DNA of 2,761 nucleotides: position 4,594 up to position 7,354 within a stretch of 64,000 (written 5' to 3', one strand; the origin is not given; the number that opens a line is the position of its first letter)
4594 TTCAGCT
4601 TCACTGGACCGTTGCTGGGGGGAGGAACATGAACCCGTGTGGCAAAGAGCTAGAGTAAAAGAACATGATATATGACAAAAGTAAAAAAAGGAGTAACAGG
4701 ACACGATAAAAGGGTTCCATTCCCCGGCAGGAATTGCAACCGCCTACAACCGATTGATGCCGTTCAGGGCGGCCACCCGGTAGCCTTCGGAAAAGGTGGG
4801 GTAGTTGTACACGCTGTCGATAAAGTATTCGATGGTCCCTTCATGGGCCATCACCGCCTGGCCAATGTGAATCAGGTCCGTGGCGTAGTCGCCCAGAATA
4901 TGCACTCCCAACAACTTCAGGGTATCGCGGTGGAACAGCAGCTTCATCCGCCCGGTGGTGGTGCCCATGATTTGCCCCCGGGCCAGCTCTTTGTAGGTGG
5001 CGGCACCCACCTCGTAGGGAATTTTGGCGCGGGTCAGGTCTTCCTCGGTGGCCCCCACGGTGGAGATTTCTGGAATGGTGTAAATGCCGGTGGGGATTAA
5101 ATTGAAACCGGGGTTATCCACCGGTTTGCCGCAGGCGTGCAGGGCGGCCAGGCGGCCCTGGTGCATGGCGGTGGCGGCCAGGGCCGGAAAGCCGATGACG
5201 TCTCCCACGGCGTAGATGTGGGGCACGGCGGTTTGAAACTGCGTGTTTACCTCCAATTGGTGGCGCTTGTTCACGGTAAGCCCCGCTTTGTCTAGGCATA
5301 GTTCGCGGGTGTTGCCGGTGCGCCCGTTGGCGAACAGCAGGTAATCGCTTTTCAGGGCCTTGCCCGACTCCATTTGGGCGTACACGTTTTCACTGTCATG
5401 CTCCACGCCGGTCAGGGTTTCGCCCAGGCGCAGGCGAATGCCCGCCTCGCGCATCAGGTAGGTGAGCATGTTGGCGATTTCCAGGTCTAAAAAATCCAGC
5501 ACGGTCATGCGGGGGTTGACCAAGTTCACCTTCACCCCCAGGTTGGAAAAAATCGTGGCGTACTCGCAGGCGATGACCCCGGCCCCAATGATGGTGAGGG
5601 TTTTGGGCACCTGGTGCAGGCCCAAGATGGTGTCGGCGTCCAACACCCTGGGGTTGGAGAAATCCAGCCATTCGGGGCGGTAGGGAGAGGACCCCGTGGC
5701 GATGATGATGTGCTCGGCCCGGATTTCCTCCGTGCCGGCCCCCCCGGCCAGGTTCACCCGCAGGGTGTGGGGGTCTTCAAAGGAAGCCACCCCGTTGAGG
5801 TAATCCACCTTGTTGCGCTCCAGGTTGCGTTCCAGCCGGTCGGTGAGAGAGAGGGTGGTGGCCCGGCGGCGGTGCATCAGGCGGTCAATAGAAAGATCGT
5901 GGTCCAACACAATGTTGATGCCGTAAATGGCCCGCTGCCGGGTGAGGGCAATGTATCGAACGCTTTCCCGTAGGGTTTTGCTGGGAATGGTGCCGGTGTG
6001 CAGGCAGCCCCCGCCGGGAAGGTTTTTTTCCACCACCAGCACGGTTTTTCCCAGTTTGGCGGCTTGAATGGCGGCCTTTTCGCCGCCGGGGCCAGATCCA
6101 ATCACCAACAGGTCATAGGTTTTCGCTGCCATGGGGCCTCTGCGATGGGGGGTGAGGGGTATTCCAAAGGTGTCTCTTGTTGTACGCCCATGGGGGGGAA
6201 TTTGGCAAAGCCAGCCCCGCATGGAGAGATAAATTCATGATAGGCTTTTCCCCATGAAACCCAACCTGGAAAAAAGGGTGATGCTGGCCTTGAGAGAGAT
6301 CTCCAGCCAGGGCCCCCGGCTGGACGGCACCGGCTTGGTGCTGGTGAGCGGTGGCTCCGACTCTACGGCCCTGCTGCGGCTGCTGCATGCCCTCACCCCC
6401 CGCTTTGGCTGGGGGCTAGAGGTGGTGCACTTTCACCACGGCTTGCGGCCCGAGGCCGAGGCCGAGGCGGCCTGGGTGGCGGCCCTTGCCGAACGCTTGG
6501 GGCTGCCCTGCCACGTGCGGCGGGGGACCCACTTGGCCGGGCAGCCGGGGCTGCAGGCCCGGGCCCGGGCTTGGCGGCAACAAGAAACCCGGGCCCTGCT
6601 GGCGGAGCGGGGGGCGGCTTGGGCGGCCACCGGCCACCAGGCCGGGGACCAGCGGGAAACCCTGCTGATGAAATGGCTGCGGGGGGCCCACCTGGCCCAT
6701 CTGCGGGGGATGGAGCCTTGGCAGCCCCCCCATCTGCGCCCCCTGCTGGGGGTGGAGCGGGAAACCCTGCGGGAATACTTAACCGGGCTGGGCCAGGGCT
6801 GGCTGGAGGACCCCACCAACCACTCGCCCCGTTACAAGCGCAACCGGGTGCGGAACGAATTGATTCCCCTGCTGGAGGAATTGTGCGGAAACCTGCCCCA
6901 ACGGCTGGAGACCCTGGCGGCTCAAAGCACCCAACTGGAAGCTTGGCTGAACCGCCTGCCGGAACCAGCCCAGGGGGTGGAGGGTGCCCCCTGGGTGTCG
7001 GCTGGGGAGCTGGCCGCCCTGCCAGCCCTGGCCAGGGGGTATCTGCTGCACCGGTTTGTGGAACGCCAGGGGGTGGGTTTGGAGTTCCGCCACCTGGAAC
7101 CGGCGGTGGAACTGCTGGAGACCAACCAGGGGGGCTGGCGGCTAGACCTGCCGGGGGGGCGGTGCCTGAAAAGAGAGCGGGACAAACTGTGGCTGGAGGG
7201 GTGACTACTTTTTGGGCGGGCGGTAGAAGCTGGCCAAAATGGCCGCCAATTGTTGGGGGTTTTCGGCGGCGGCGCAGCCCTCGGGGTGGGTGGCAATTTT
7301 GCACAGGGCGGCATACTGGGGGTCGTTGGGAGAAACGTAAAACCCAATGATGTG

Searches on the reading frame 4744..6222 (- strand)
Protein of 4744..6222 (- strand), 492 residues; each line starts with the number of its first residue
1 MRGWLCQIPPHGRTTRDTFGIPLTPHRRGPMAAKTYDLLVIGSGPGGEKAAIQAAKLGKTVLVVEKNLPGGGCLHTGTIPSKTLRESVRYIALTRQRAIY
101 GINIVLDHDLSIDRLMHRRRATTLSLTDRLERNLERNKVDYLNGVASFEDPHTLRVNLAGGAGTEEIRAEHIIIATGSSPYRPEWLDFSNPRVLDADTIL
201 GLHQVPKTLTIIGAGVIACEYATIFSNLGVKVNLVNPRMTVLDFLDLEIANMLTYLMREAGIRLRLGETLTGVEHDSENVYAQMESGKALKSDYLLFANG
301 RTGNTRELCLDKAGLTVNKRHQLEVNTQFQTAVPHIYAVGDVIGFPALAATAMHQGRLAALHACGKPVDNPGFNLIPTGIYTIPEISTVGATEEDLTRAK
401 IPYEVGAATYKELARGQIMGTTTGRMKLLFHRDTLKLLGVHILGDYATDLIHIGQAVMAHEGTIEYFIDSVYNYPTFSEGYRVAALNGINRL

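Call 61: search_protein_families(library=pfam, proteins=[window:4744-6222:-], max_evalue=0.00001)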
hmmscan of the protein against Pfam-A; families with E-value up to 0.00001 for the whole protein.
window:4744-6222:- (492 aa): 8 families
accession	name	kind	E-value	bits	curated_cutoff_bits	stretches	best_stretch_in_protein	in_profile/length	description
PF07992.20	Pyr_redox_2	-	4e-58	197.6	26.1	1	36-356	1-291/291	Pyridine nucleotide-disulphide oxidoreductase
PF02852.28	Pyr_redox_dim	-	3.7e-27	95.2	25.3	1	376-483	1-108/110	Pyridine nucleotide-disulphide oxidoreductase, dimerisation domain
PF00070.33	Pyr_redox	-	3.6e-19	69.5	22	1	209-281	2-75/82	Pyridine nucleotide-disulphide oxidoreductase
PF13738.12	Pyr_redox_3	-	6.1e-12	45.8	30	1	164-340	120-305/305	Pyridine nucleotide-disulphide oxidoreductase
PF03486.20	HI0933_like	-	7.1e-09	35.9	50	0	37-67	2-32/244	HI0933-like protein Rossmann domain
PF12831.13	FAD_oxidored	-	2.1e-08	34.4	27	1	37-78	1-42/416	FAD dependent oxidoreductase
PF01134.28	GIDA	-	1.2e-06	28.3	22.1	0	37-67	1-31/391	Glucose inhibited division protein A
PF00890.30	FAD_binding_2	-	3.1e-06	27.1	20.4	0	37-75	1-39/414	FAD binding domain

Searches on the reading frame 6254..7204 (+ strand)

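Call 61: search_protein_families(library=pfam, proteins=[window:6254-7204:+], max_evalue=0.00001)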
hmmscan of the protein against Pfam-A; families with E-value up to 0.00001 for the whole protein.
window:6254-7204:+ (316 aa): 1 family
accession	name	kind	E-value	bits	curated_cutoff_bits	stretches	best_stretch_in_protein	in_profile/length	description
PF01171.26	ATP_bind_3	-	1.4e-40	139.4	27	1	28-202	3-182/182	PP-loop family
